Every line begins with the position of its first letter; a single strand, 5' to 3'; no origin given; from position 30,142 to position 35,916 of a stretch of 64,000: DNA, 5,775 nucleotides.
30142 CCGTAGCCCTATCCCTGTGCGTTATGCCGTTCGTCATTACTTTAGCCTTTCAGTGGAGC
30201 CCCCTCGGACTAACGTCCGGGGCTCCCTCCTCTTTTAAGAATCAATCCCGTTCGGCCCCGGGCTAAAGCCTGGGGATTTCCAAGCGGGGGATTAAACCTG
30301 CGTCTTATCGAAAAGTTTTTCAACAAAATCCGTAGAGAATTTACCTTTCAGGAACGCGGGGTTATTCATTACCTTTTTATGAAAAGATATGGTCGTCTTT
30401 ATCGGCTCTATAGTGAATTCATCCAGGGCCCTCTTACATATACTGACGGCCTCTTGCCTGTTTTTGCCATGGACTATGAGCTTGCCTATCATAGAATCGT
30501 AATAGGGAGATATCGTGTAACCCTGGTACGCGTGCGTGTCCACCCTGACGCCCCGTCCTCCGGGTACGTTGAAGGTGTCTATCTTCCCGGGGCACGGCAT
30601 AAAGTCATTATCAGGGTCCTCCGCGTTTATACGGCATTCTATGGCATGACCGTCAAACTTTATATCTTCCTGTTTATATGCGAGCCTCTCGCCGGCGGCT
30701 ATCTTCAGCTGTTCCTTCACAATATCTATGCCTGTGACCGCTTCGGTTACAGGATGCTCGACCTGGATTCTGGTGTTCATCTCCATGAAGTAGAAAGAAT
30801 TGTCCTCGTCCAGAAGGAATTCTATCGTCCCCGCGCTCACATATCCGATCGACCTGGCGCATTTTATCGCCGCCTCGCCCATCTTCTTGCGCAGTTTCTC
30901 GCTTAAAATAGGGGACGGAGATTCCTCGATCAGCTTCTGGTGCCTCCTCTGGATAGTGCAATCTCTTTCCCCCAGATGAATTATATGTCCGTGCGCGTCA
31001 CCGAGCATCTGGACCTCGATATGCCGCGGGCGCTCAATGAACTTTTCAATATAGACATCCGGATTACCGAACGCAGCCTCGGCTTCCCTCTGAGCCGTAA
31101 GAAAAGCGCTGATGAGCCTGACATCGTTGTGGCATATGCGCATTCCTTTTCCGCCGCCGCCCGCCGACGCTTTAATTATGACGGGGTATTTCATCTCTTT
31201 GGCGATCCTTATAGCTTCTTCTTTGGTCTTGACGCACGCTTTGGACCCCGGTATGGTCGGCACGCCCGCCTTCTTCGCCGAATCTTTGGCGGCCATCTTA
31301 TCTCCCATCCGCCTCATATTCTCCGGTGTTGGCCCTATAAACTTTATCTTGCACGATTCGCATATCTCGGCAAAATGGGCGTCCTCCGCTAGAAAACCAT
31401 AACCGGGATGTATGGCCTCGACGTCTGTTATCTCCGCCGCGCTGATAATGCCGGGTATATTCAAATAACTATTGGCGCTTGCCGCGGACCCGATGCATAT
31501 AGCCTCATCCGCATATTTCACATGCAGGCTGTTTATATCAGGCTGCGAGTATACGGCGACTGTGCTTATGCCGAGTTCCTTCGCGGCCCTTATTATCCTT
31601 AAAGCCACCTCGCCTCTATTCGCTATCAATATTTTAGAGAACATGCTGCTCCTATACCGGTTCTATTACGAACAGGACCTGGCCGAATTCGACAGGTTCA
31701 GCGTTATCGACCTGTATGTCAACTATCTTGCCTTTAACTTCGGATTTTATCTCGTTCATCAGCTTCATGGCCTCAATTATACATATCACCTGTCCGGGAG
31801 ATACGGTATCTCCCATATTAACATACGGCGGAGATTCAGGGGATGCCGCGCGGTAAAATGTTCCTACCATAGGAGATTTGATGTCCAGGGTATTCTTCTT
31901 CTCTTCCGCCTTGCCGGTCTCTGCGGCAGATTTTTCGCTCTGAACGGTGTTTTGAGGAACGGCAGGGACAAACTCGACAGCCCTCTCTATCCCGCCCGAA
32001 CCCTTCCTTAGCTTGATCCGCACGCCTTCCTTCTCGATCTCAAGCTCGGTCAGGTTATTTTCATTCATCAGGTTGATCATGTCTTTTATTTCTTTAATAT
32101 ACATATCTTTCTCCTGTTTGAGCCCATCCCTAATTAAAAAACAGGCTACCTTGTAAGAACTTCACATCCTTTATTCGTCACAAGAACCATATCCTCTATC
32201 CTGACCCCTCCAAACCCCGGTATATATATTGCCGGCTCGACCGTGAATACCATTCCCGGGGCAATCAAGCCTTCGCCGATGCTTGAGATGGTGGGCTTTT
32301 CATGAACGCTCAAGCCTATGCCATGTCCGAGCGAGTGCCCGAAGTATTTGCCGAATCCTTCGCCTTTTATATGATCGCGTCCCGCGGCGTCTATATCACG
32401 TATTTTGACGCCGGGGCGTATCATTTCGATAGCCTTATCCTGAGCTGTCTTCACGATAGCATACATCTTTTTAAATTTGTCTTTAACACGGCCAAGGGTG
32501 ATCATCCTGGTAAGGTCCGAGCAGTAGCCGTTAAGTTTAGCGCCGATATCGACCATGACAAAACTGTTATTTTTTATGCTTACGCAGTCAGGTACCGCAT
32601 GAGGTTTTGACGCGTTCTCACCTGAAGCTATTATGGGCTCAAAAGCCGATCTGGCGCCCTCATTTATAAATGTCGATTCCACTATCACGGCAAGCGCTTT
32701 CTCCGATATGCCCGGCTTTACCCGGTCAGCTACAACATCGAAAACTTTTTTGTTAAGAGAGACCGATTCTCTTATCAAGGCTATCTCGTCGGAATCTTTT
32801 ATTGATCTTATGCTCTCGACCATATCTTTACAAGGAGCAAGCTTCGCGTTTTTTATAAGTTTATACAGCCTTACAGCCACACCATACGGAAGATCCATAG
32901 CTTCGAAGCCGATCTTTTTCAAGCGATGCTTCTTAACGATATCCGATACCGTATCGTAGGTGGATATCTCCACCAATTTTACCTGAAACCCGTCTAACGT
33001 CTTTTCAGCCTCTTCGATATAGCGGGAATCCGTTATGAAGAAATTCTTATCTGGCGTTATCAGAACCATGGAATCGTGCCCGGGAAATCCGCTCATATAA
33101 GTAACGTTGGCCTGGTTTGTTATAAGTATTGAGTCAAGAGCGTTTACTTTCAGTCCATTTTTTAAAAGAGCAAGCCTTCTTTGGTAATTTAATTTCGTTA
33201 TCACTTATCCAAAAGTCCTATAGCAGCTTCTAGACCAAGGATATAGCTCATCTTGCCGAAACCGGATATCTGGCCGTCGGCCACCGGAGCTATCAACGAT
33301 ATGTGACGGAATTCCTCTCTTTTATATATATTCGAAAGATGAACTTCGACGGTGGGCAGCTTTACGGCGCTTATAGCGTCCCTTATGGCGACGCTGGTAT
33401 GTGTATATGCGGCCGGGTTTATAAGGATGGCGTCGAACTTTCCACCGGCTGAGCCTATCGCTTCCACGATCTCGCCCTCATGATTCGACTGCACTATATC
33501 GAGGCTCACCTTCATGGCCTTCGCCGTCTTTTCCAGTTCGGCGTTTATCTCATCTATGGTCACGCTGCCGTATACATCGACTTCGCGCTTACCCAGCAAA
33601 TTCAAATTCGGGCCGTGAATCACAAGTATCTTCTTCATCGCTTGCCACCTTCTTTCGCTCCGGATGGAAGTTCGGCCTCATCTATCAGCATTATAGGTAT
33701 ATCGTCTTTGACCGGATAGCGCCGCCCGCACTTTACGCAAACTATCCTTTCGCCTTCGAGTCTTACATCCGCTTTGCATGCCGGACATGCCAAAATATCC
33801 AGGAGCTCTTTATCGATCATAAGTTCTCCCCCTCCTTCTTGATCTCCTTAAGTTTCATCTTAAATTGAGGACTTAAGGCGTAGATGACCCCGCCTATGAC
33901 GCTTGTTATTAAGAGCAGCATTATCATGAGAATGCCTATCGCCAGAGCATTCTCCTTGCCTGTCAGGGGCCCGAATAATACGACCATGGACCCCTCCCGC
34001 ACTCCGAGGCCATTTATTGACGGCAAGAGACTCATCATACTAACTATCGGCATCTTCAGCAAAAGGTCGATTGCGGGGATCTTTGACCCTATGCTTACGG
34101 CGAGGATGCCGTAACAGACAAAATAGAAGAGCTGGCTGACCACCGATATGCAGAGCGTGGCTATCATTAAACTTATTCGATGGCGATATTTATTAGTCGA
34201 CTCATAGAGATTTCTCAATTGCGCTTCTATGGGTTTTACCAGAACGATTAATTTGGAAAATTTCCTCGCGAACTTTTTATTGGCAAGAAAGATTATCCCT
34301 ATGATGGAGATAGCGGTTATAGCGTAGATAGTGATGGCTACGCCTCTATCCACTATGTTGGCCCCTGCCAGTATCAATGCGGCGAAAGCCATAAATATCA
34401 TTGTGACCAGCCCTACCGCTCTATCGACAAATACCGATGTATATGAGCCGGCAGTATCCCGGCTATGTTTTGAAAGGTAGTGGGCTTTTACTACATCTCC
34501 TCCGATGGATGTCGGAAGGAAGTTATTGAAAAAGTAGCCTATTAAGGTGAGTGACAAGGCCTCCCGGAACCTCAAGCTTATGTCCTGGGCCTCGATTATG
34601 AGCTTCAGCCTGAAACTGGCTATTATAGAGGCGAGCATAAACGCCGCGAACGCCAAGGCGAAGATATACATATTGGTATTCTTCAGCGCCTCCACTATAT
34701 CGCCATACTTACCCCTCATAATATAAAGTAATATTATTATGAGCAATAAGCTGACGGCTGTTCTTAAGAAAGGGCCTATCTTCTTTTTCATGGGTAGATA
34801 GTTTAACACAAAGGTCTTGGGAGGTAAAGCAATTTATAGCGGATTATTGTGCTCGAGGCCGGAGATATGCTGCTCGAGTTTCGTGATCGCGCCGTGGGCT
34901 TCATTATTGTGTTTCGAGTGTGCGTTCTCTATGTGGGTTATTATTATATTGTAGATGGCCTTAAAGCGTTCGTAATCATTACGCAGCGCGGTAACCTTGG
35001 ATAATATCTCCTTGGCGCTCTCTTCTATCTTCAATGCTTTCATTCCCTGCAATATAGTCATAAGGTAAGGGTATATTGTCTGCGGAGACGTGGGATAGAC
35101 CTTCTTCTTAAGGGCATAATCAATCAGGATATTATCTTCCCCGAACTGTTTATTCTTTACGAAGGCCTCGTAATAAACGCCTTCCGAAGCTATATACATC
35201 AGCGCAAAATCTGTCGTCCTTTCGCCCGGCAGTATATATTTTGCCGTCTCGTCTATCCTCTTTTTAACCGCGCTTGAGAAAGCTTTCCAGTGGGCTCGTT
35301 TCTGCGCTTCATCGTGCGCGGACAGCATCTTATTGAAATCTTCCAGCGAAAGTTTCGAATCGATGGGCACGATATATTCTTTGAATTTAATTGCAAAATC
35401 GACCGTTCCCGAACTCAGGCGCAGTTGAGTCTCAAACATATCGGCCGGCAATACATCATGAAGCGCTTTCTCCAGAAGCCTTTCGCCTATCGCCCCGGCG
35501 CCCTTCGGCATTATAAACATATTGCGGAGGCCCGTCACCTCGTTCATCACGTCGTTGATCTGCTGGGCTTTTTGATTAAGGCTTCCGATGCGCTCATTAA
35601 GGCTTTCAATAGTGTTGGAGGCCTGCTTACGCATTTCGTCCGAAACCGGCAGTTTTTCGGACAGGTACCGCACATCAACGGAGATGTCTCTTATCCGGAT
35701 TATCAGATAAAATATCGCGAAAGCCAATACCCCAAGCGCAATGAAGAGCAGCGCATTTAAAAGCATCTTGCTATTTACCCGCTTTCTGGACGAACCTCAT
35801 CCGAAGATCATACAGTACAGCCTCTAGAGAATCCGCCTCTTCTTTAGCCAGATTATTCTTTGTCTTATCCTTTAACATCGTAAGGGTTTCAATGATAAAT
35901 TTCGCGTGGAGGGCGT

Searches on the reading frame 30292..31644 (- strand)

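Call 38: search_protein_families(library=pfam, proteins=[window:30292-31644:-], max_evalue=0.001)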
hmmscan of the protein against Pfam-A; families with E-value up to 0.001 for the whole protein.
window:30292-31644:- (450 aa): 7 families
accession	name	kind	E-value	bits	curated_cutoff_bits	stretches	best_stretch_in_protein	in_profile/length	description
PF02786.22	CPSase_L_D2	-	2.2e-83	279.4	19.8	1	115-322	1-209/211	Carbamoyl-phosphate synthase L chain, ATP binding domain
PF00289.28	Biotin_carb_N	-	2.2e-45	154.1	25.5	1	1-110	1-110/110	Biotin carboxylase, N-terminal domain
PF02785.25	Biotin_carb_C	-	1.9e-42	144.2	32.4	1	336-442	1-107/108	Biotin carboxylase C-terminal domain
PF07478.18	Dala_Dala_lig_C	-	1.5e-11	44.6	24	1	140-291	24-174/204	D-ala D-ala ligase C-terminus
PF02222.28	ATP-grasp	-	2.8e-09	37.3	27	1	136-292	14-162/179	ATP-grasp domain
PF08443.16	RimK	-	2e-06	28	21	0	251-311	127-183/188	RimK-like ATP-grasp domain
PF02655.19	ATP-grasp_3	-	7.8e-05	23.3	23.2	1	114-294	2-158/160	ATP-grasp domain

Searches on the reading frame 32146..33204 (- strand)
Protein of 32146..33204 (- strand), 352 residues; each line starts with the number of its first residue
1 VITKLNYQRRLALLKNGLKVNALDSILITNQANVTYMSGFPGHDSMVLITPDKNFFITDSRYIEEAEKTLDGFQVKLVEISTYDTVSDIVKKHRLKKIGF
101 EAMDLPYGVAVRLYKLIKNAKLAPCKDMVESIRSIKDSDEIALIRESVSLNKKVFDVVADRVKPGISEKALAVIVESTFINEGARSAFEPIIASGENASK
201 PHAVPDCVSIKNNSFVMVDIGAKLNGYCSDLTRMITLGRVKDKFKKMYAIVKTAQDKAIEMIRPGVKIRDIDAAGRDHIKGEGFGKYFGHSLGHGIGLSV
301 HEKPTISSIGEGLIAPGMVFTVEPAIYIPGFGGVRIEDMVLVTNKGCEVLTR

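Call 38: search_protein_families(library=pfam, proteins=[window:32146-33204:-], max_evalue=0.001)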
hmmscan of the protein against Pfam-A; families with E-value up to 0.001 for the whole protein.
window:32146-33204:- (352 aa): 2 families
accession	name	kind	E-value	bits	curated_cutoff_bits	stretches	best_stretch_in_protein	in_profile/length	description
PF00557.29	Peptidase_M24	-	2.1e-66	224.1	23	1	143-344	2-208/208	Metallopeptidase family M24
PF01321.24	Creatinase_N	-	3.7e-22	79.7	22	1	10-135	1-128/128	Creatinase/Prolidase N-terminal domain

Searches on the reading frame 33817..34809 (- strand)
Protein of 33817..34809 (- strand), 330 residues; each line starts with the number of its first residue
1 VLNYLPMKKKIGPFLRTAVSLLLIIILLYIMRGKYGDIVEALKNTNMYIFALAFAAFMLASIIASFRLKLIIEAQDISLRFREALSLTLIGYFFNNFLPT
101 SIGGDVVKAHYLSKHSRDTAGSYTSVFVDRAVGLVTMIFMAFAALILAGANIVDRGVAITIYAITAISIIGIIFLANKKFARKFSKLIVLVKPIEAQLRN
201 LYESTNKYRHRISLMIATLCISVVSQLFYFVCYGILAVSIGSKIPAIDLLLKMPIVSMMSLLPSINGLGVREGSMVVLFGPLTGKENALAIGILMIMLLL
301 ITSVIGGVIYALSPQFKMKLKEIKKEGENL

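Call 38: search_protein_families(library=pfam, proteins=[window:33817-34809:-], max_evalue=0.001)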
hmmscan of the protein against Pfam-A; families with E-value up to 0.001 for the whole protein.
window:33817-34809:- (330 aa): 1 family
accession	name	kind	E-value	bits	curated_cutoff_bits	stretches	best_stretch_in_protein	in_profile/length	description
PF03706.18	LPG_synthase_TM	-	1.3e-38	133.6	33.4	1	19-302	3-297/302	Lysylphosphatidylglycerol synthase TM region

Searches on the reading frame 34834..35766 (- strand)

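Call 38: search_protein_families(library=pfam, proteins=[window:34834-35766:-], max_evalue=0.001)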
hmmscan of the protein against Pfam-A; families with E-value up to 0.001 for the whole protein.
window:34834-35766:- (310 aa): 2 families
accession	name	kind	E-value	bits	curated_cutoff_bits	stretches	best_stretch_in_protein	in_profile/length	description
PF02646.22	RmuC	-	8.2e-41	140.4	26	1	43-290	22-267/291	RmuC family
PF07996.16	T4SS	-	0.00069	20.5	24.7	0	47-128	8-84/197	Type IV secretion system proteins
